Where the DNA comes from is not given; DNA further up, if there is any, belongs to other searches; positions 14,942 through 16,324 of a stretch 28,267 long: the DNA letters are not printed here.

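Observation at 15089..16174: Circularly permuted ROK-family kinase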

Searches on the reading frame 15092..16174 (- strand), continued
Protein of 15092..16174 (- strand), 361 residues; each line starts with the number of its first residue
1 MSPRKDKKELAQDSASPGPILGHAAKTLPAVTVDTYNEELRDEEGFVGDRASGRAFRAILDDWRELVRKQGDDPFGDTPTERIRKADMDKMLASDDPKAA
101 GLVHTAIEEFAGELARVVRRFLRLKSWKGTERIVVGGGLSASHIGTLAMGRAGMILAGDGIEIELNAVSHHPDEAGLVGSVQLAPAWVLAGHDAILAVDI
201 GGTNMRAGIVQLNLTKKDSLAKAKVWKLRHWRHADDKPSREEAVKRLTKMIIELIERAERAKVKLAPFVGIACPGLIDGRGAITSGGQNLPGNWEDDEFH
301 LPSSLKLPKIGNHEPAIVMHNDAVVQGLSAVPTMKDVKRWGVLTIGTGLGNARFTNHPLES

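Call 21: find_homologous_proteins(query=A1, max_evalue=0.00001)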
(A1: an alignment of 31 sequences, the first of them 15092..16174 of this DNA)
Query A1 (31 sequences) (361 aa, profile of the alignment): 8000 proteins with E <= 0.00001 among 8000 candidates; the best 120 are listed.
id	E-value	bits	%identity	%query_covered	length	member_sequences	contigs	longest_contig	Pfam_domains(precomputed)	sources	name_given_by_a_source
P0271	2.2e-154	532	56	96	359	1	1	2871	PF00480.27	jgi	jgi:predicted NBD/HSP70 family sugar kinase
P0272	2.4e-154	532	59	96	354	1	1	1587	PF00480.27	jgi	jgi:predicted NBD/HSP70 family sugar kinase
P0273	2.8e-154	531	61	93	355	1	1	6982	PF00480.27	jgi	jgi:predicted NBD/HSP70 family sugar kinase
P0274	4.1e-154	531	60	95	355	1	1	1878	PF00480.27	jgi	jgi:predicted NBD/HSP70 family sugar kinase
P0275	4.8e-154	531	60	95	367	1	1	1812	PF00480.27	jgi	jgi:predicted NBD/HSP70 family sugar kinase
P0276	5.8e-154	530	61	96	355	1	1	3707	PF00480.27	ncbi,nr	ncbi:MAG: ROK family protein [Alphaproteobacteria bacterium]|nr:ROK family protein [Alphaproteobacte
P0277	8.2e-154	530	60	96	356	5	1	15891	PF00480.27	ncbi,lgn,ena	-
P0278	1.6e-153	529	60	96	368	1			PF00480.27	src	-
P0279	1.6e-153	529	59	97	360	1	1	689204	PF00480.27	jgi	jgi:predicted NBD/HSP70 family sugar kinase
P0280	1.7e-153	529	61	94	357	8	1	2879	PF00480.27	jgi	jgi:predicted NBD/HSP70 family sugar kinase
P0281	1.8e-153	529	60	96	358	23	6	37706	PF00480.27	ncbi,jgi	ncbi:MAG: ROK family protein [Xanthobacteraceae bacterium]|jgi:predicted NBD/HSP70 family sugar kina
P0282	1.9e-153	529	60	96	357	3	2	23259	PF00480.27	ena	-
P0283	2.0e-153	529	61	94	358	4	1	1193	PF00480.27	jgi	jgi:predicted NBD/HSP70 family sugar kinase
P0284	2.1e-153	529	61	96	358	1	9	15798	PF00480.27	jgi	jgi:predicted NBD/HSP70 family sugar kinase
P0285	2.7e-153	528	61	96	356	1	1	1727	PF00480.27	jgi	jgi:predicted NBD/HSP70 family sugar kinase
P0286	3.3e-153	528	61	96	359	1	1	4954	PF00480.27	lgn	-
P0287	3.7e-153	528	60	95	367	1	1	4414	PF00480.27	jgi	jgi:predicted NBD/HSP70 family sugar kinase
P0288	4.6e-153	528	59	95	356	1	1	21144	PF00480.27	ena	-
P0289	5.4e-153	527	57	96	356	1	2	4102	PF00480.27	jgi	jgi:predicted NBD/HSP70 family sugar kinase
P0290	5.6e-153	527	61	94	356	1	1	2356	PF00480.27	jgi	jgi:predicted NBD/HSP70 family sugar kinase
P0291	5.7e-153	527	58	94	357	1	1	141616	PF00480.27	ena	-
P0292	6.4e-153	527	58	96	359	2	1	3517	PF00480.27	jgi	jgi:predicted NBD/HSP70 family sugar kinase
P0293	7.8e-153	527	60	97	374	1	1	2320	PF00480.27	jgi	jgi:hypothetical protein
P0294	7.9e-153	527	61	96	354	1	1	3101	PF00480.27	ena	-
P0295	1.1e-152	526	61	93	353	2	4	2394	PF00480.27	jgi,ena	-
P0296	1.2e-152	526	60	96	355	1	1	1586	PF00480.27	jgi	jgi:hypothetical protein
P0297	1.3e-152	526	57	96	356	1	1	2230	PF00480.27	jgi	jgi:predicted NBD/HSP70 family sugar kinase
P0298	1.3e-152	526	57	96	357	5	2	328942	PF00480.27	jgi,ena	-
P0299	1.4e-152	526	59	96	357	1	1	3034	PF00480.27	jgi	jgi:predicted NBD/HSP70 family sugar kinase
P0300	1.6e-152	526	57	97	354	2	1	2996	PF00480.27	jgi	jgi:predicted NBD/HSP70 family sugar kinase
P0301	1.6e-152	526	57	94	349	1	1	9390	PF00480.27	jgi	jgi:predicted NBD/HSP70 family sugar kinase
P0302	1.7e-152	526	58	94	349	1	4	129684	PF00480.27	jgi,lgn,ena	-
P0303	1.9e-152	525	57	95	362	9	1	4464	PF00480.27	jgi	-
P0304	2.0e-152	525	60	93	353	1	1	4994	PF00480.27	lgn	-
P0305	2.0e-152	525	61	93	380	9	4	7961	PF00480.27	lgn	-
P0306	2.1e-152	525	58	99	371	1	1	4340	PF00480.27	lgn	-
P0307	2.1e-152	525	60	93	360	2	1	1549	PF00480.27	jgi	jgi:predicted NBD/HSP70 family sugar kinase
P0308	2.2e-152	525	60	96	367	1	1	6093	PF00480.27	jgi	jgi:predicted NBD/HSP70 family sugar kinase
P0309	2.2e-152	525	59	96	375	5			PF00480.27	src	-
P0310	2.4e-152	525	57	96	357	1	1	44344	PF00480.27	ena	-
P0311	2.5e-152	525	60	91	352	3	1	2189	PF00480.27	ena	-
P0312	2.8e-152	525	60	96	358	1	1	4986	PF00480.27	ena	-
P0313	2.9e-152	525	58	98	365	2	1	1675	PF00480.27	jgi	jgi:predicted NBD/HSP70 family sugar kinase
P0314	3.0e-152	525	57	96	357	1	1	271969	PF00480.27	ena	-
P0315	3.1e-152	525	59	95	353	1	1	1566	PF00480.27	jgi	jgi:hypothetical protein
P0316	3.2e-152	525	57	96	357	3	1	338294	PF00480.27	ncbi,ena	-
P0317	3.2e-152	525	57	96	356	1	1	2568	PF00480.27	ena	-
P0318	3.2e-152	525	59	96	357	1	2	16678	PF00480.27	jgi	jgi:predicted NBD/HSP70 family sugar kinase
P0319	3.2e-152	525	59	96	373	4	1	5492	PF00480.27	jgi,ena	-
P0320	3.4e-152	525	58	98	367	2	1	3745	PF00480.27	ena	-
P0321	3.5e-152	525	58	96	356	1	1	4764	PF00480.27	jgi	jgi:predicted NBD/HSP70 family sugar kinase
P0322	4.0e-152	524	57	100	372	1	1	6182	PF00480.27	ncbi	-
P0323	4.0e-152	524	57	96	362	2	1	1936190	PF00480.27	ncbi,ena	-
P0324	4.0e-152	524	59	96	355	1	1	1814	PF00480.27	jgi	jgi:hypothetical protein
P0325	4.0e-152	524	61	96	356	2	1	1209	PF00480.27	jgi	jgi:ROK family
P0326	4.1e-152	524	59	97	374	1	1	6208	PF00480.27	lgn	-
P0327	4.3e-152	524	60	94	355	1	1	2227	PF00480.27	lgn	-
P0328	4.4e-152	524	61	97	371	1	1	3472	PF00480.27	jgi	jgi:predicted NBD/HSP70 family sugar kinase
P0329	4.5e-152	524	60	96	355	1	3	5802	PF00480.27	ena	-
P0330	4.8e-152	524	62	96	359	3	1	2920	PF00480.27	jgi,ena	jgi:predicted NBD/HSP70 family sugar kinase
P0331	5.0e-152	524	58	93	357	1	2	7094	PF00480.27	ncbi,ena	-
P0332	5.0e-152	524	57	96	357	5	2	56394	PF00480.27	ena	-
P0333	5.1e-152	524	59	97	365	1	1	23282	PF00480.27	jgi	jgi:hypothetical protein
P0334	6.0e-152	524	58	93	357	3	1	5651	PF00480.27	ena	-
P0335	6.3e-152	524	59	94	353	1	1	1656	PF00480.27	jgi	jgi:predicted NBD/HSP70 family sugar kinase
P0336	6.6e-152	524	60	96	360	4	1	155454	PF00480.27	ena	-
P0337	6.6e-152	524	58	96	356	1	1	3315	PF00480.27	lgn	-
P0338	7.2e-152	524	60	96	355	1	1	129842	PF00480.27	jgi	jgi:predicted NBD/HSP70 family sugar kinase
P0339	7.4e-152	524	59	96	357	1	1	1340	PF00480.27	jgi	jgi:predicted NBD/HSP70 family sugar kinase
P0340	7.9e-152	523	60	96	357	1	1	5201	PF00480.27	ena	-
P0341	8.0e-152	523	60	96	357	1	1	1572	PF00480.27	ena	-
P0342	8.2e-152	523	61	93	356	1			PF00480.27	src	-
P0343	8.3e-152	523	60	94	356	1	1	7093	PF00480.27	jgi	jgi:hypothetical protein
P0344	8.4e-152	523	59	94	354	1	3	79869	PF00480.27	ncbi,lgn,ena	-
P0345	9.0e-152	523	59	96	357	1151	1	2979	PF00480.27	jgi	jgi:predicted NBD/HSP70 family sugar kinase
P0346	9.4e-152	523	58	96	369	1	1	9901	PF00480.27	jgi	jgi:predicted NBD/HSP70 family sugar kinase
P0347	9.6e-152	523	59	96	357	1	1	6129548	PF00480.27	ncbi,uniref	ncbi:hypothetical protein [Muricoccus radiodurans]|uniref:hypothetical protein n=1 Tax=Muricoccus ra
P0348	1.0e-151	523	59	93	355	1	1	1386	PF00480.27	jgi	jgi:hypothetical protein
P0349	1.1e-151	523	59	96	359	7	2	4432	PF00480.27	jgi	jgi:hypothetical protein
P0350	1.1e-151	523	56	96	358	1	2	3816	PF00480.27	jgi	jgi:predicted NBD/HSP70 family sugar kinase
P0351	1.1e-151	523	61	95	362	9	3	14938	PF00480.27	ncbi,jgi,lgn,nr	ncbi:MAG: glucokinase [Gammaproteobacteria bacterium]|jgi:hypothetical protein|nr:glucokinase [Gamma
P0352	1.1e-151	523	62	94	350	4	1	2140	PF00480.27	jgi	jgi:predicted NBD/HSP70 family sugar kinase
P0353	1.2e-151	523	60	93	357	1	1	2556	PF00480.27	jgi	jgi:ROK family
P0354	1.2e-151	523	60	94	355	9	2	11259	PF00480.27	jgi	jgi:predicted NBD/HSP70 family sugar kinase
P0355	1.2e-151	523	59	96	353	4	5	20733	PF00480.27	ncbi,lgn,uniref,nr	ncbi:ROK family protein [Rhodoplanes serenus]|uniref:ROK family protein n=1 Tax=Rhodoplanes serenus 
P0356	1.3e-151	523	57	96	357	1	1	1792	PF00480.27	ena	-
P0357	1.3e-151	523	56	96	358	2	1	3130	PF00480.27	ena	-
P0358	1.3e-151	523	59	97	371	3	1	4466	PF00480.27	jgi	jgi:predicted NBD/HSP70 family sugar kinase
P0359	1.3e-151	523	61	93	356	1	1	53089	PF00480.27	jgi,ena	-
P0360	1.3e-151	523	60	96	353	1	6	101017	PF00480.27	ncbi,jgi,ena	jgi:predicted NBD/HSP70 family sugar kinase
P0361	1.4e-151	523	57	95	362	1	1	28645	PF00480.27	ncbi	-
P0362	1.4e-151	523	61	93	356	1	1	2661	PF00480.27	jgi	jgi:predicted NBD/HSP70 family sugar kinase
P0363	1.4e-151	523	60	96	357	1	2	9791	PF00480.27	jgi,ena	-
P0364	1.4e-151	523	59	93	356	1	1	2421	PF00480.27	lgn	-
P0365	1.4e-151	523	57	96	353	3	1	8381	PF00480.27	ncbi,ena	-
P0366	1.4e-151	523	56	96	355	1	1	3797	PF00480.27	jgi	jgi:hypothetical protein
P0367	1.5e-151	523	59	96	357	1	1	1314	PF00480.27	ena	-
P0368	1.5e-151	523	58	93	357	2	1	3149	PF00480.27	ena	-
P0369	1.5e-151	523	58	97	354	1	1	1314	PF00480.27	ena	-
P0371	1.5e-151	522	59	96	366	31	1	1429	PF00480.27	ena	-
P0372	1.6e-151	522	59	95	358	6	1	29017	PF00480.27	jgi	jgi:predicted NBD/HSP70 family sugar kinase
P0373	1.6e-151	522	61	93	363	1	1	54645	PF00480.27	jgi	jgi:hypothetical protein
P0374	1.6e-151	522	60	95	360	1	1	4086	PF00480.27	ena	-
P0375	1.7e-151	522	59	96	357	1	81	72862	PF00480.27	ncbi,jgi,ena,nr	ncbi:MAG TPA: hypothetical protein VL494_00685 [Steroidobacteraceae bacterium]|jgi:predicted NBD/HSP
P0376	1.8e-151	522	58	96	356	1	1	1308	PF00480.27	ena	-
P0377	1.8e-151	522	60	95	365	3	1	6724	PF00480.27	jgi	jgi:predicted NBD/HSP70 family sugar kinase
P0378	1.8e-151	522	58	96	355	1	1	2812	PF00480.27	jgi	jgi:predicted NBD/HSP70 family sugar kinase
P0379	1.9e-151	522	60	96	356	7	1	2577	PF00480.27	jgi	-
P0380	1.9e-151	522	60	95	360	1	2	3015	PF00480.27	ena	-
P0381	1.9e-151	522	61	94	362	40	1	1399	PF00480.27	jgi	jgi:predicted NBD/HSP70 family sugar kinase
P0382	2.0e-151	522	59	97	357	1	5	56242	PF00480.27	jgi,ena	jgi:predicted NBD/HSP70 family sugar kinase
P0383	2.0e-151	522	58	96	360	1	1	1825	PF00480.27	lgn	-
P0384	2.0e-151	522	60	96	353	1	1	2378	PF00480.27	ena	-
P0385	2.2e-151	522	55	96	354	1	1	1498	PF00480.27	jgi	jgi:predicted NBD/HSP70 family sugar kinase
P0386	2.2e-151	522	59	96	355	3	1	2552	PF00480.27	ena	-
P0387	2.3e-151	522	59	93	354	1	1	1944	PF00480.27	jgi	jgi:predicted NBD/HSP70 family sugar kinase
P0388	2.4e-151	522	59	96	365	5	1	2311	PF00480.27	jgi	jgi:predicted NBD/HSP70 family sugar kinase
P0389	2.4e-151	522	59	97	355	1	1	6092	PF00480.27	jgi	jgi:predicted NBD/HSP70 family sugar kinase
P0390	2.4e-151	522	59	94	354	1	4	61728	PF00480.27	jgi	jgi:predicted NBD/HSP70 family sugar kinase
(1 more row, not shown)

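Call 32: predict_structure(alignment_id=A3)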
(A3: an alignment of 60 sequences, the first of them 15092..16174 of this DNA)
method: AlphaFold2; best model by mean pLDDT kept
length: 361 residues; sequences in the alignment: 60
mean_pLDDT: 89.5   pTM: 0.87
mean pLDDT of the five models: 89.5, 89.1, 87.2, 86.3, 86.2
residues with pLDDT >= 90: 260; 70-90: 76; 50-70: 7; < 50: 18
segments of 3 or more residues with pLDDT < 50: 1-17
pLDDT, mean of each block of 10 residues (from residue 1): 41 43 86 93 86 91 95 92 91 92 96 96 96 92 92 97 93 95 90 96 94 78 95 93 97 98 97 92 88 87 95 94 96 94 87 89 40
secondary structure, 60 per line:
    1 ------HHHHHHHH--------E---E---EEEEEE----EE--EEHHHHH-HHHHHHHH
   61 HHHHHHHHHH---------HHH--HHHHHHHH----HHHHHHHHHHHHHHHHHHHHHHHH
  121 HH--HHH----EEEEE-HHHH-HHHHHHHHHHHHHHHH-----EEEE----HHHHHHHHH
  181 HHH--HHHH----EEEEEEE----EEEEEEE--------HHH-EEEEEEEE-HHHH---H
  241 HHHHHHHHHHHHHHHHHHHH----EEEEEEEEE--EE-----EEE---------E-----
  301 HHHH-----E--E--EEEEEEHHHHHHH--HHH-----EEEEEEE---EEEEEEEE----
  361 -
elements in order: H7-14 E31-36 H47-51 H53-70 H85-92 H97-122 E132-136 H138-141 H143-158 E164-167 H172-183 H186-189 E194-200 E205-211 E224-231 H233-236 H240-260 E265-273 E283-285 H301-304 E316-321 H322-328 E339-345 E349-356
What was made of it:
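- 16118..16174 (-): Residues 1-19: variable, disordered N-terminal tail, upstream of the new N-terminus of the fold. pLDDT below 50 for residues 1-17 (call 32).
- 15596..15619 (-): Residues 186-193 (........): new linker joining the old C-terminal helix to the old N-terminal strand. Lies between helix 172-183 and strand 194-200 in the model, and contains a short helix 186-189 (call 32).
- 15092..15169 (-): Residues 336-361: the first two strands of lobe II with the phosphate-2 motif TIGTGLG (344-350), then the new C-terminus. Strands 339-345 and 349-356 in the model (call 32).
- Strands 194-200, 205-211, 224-231, 265-273 and 316-321 form lobe I. Strands 339-345, 349-356, 31-36, 132-136 and 164-167 form lobe II (call 32). 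The full-length model is one compact fold (call 32).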

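Call 35: fold_search(model_id=the predicted structure, library=pdb)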
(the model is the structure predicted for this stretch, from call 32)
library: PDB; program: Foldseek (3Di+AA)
matches with E <= 10: 1361; with E <= 0.001: 75
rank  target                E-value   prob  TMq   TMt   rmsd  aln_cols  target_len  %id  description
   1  2yhw                  2.3e-05  1.00  0.33  0.38   4.0       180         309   24  High-resolution crystal structures of N-Acetylmannosamine kinase: Insights about substrate specificity, activity and inh (released 2012-02-29)
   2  5hex_B                2.3e-05  0.99  0.25  0.12  32.3       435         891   12  Crystal Structure of Human Hexokinase 2 with cmpd 30, a 2-amino-6-benzenesulfonamide glucosamine (released 2016-03-30)
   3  2yhy                  2.6e-05  1.00  0.35  0.41   3.6       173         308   24  Structure of N-Acetylmannosamine kinase in complex with N- acetylmannosamine and ADP (released 2012-02-29)
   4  5hfu_B                3.5e-05  0.96  0.23  0.11  29.9       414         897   13  Crystal Structure of Human Hexokinase 2 with cmpd 27, a 2-amido-6-benzenesulfonamide glucosamine (released 2016-03-30)
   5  1dgk                  3.7e-05  0.99  0.29  0.13  33.9       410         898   13  MUTANT MONOMER OF RECOMBINANT HUMAN HEXOKINASE TYPE I WITH GLUCOSE AND ADP IN THE ACTIVE SITE (released 2000-03-08)
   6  7kru_A                5.0e-05  1.00  0.22  0.16  13.9       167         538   14  Stimulating state of a truncated Hsp70 DnaK fused with a substrate peptide (released 2021-09-15)
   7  1cza                  8.5e-05  0.99  0.29  0.13  33.6       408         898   14  MUTANT MONOMER OF RECOMBINANT HUMAN HEXOKINASE TYPE I COMPLEXED WITH GLUCOSE, GLUCOSE-6-PHOSPHATE, AND ADP (released 2000-03-06)
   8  3o08_A                9.1e-05  1.00  0.29  0.23   9.5       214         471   18  Crystal structure of dimeric KlHxk1 in crystal form I (released 2010-10-13)
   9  4htl                  1.1e-04  1.00  0.31  0.37   4.3       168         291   23  Lmo2764 protein, a putative N-acetylmannosamine kinase, from Listeria monocytogenes (released 2012-11-14)
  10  7kru_B                1.1e-04  1.00  0.23  0.17  13.6       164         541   15  Stimulating state of a truncated Hsp70 DnaK fused with a substrate peptide (released 2021-09-15)
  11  5hex_A                1.1e-04  0.99  0.24  0.11  30.9       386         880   11  Crystal Structure of Human Hexokinase 2 with cmpd 30, a 2-amino-6-benzenesulfonamide glucosamine (released 2016-03-30)
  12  6w6e_I                1.2e-04  1.00  0.23  0.23  10.8       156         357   14  The Mycobacterium tuberculosis ClpB disaggregase hexamer structure with a locally refined ClpB middle domain and a Dna (released 2021-05-26)
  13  7krv_B                1.3e-04  1.00  0.23  0.17  13.6       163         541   15  Stimulating state of disulfide-bridged Hsp70 DnaK (released 2021-09-15)
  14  8jgw_A                1.3e-04  0.98  0.25  0.19  12.7       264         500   14  Crystal structure of Klebsiella pneumoniae exopolyphosphatase (released 2024-05-15)
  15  5hfu_A                1.5e-04  0.98  0.29  0.13  30.1       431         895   12  Crystal Structure of Human Hexokinase 2 with cmpd 27, a 2-amido-6-benzenesulfonamide glucosamine (released 2016-03-30)
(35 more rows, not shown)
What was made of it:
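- Tried and rejected: Foldseek's long alignments to tandem hexokinases (408-435 columns, call 35) fit a permutation.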

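Call 38: find_encoding_contigs(protein=P0009, flank=8000, max_places=2)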
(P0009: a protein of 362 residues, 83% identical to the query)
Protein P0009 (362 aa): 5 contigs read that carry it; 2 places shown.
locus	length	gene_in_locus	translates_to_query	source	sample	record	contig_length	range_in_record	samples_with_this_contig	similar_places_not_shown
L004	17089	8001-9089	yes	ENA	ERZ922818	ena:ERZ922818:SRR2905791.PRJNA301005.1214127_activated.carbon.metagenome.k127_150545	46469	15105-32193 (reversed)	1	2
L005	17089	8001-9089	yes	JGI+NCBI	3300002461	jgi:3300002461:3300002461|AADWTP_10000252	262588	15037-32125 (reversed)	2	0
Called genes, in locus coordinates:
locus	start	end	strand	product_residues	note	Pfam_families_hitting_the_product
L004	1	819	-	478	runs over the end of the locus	PF00982:Glyco_transf_20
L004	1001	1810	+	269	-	PF02358:Trehalose_PPase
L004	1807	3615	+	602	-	PF22422:MGH1-like_GH (faint), PF00723:Glyco_hydro_15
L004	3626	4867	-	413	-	PF00144:Beta-lactamase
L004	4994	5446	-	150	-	PF00565:SNase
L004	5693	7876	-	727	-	PF00199:Catalase, PF06628:Catalase-rel, PF01965:DJ-1_PfpI, PF18011:Catalase_C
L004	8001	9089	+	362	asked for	PF00480:ROK (weak)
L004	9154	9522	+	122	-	-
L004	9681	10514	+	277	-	PF00378:ECH_1, PF16113:ECH_2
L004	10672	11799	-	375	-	PF20208:ARPP-1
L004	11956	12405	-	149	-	PF12802:MarR_2, PF01047:MarR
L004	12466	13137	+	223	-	PF02798:GST_N, PF13417:GST_N_3, PF22441:CLIC-like_N (weak), PF13409:GST_N_2, PF00043:GST_C, PF13410:GST_C_2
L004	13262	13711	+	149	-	-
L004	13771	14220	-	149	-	PF03061:4HBT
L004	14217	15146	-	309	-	PF03061:4HBT (weak), PF13622:4HBT_3 (weak)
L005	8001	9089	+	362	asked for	PF00480:ROK (weak)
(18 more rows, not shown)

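Call 39: find_encoding_contigs(protein=P0044, flank=8000, max_places=2)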
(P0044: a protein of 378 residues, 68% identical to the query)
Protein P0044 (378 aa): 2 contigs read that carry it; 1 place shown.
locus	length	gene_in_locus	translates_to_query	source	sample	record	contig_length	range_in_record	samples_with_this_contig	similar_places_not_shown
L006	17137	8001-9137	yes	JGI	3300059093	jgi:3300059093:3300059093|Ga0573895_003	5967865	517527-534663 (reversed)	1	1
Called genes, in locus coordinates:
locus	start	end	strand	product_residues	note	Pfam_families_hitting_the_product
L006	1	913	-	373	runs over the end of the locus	PF01266:DAO, PF01593:Amino_oxidase (faint), PF03486:HI0933_like (faint), PF07992:Pyr_redox_2 (faint), PF13450:NAD_binding_8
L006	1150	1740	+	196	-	PF00857:Isochorismatase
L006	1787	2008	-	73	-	PF04964:Flp_Fap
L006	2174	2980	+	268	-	PF00582:Usp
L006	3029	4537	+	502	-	-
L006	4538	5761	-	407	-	PF09864:MliC (faint), PF17185:NlpE_C, PF03724:META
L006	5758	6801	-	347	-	PF01594:AI-2E_transport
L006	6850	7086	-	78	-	-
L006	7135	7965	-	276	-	-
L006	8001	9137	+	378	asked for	PF00480:ROK (weak)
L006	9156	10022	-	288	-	PF00027:cNMP_binding, PF13545:HTH_Crp_2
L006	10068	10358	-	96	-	-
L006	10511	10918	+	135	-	-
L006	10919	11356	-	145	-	PF06282:DUF1036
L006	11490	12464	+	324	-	PF16868:NMT1_3, PF09084:NMT1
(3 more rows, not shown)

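Call 40: find_encoding_contigs(protein=P0347, flank=8000, max_places=2)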
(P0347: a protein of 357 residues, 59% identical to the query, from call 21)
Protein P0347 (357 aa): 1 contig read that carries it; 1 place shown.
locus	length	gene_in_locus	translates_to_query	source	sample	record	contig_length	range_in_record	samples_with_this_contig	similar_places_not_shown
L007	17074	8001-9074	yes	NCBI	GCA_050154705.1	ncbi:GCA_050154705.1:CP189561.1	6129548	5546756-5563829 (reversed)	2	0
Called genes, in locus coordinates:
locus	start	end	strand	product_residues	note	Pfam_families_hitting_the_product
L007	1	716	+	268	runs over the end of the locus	-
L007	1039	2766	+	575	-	PF00083:Sugar_tr, PF07690:MFS_1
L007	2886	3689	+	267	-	PF00378:ECH_1, PF16113:ECH_2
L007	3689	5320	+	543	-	PF00501:AMP-binding, PF13193:AMP-binding_C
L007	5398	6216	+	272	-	PF01145:Band_7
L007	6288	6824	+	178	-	PF13302:Acetyltransf_3 (weak), PF13420:Acetyltransf_4, PF00583:Acetyltransf_1, PF13508:Acetyltransf_7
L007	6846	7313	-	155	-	PF22381:Staph_reg_Sar_Rot, PF01047:MarR, PF12802:MarR_2, PF13463:HTH_27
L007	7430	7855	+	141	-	PF02566:OsmC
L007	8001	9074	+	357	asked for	PF00480:ROK (faint)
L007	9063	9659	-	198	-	PF07799:DUF1643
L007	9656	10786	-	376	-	PF03462:PCRF, PF00472:RF-1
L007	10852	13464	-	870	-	PF00912:Transgly, PF17092:PCB_OB, PF00905:Transpeptidase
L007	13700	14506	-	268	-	PF01520:Amidase_3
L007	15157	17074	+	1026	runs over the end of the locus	PF10150:RNase_E_G, PF20833:RNase_E_G_Thio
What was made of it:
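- Closest known: Genes of the alphaproteobacterial EcfG/PhyR general stress regulon. Same: Neighbours in different genomes are typical stress genes: catalase, OsmC, Usp (calls 38-40).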
